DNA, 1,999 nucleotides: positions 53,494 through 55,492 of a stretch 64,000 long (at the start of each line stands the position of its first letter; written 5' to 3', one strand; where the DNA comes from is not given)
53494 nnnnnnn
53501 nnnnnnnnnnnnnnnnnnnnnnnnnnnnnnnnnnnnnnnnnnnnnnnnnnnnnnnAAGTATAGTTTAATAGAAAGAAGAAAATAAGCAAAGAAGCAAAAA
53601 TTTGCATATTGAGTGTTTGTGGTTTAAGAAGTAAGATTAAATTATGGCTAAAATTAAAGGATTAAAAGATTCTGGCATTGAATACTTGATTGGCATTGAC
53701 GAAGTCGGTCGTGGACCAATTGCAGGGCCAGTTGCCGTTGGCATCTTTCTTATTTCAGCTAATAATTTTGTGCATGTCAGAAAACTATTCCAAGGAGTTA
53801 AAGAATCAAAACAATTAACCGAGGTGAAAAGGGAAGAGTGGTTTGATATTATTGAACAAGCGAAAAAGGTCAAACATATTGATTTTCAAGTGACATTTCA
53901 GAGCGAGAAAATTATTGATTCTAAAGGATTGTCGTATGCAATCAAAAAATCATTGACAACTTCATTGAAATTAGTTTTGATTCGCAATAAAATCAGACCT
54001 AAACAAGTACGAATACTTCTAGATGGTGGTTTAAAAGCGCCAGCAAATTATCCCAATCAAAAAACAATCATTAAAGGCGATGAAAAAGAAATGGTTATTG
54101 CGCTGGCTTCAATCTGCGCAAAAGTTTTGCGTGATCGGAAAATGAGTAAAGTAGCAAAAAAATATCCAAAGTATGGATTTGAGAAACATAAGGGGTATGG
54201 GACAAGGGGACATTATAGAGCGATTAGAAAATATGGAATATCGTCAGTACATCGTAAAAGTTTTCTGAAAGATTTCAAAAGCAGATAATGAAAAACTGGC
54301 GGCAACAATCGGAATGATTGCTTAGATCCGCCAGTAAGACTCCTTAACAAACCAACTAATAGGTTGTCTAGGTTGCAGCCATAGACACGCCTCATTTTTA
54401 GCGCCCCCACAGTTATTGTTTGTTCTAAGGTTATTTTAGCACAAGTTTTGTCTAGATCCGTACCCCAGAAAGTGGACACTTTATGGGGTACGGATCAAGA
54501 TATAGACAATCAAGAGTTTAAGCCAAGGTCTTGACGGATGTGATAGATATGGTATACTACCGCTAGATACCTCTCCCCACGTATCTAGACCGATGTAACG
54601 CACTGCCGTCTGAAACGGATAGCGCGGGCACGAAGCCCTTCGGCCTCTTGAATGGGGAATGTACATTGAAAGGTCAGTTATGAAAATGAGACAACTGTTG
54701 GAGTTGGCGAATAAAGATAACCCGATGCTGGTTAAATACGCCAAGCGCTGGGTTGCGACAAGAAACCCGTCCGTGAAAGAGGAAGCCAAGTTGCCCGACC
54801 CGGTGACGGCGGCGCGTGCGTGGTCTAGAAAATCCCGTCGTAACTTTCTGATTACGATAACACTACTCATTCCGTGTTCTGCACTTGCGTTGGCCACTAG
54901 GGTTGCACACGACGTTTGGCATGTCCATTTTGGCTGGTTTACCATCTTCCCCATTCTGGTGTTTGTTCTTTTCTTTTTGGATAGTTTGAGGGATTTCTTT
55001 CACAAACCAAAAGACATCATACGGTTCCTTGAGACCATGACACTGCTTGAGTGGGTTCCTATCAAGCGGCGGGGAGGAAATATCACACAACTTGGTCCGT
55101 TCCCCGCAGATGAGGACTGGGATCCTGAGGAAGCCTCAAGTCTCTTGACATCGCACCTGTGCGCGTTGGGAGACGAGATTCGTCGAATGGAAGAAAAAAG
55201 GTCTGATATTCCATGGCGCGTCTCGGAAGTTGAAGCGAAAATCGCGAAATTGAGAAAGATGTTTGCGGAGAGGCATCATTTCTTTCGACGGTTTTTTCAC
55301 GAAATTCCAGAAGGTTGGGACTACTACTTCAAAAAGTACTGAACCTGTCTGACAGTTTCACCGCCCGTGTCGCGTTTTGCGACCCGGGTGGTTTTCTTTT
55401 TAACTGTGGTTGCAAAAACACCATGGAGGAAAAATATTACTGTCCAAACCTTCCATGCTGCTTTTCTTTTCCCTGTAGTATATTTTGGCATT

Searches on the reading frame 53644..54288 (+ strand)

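Call 99: search_protein_families(library=pfam, proteins=[window:53644-54288:+], max_evalue=0.0001)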
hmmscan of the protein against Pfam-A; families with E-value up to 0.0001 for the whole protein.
window:53644-54288:+ (214 aa): 1 family
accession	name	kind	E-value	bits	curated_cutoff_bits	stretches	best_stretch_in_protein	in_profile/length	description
PF01351.25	RNase_HII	-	1.4e-33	116.9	25.8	1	16-208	1-197/199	Ribonuclease HII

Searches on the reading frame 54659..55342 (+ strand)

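Call 3: search_protein_families(library=pfam, proteins=[window:54659-55342:+], max_evalue=1)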
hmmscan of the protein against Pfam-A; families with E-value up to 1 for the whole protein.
window:54659-55342:+ (227 aa): 2 families
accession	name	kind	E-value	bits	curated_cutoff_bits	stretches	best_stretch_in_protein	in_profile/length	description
PF09278.17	MerR-DNA-bind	-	0.13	13.4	25.4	0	142-181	20-59/65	MerR, DNA binding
PF23289.1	Spectrin_5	-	0.22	12.1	27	1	181-211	48-78/80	Guanine nucleotide exchange factor DBS-like, spectrin-like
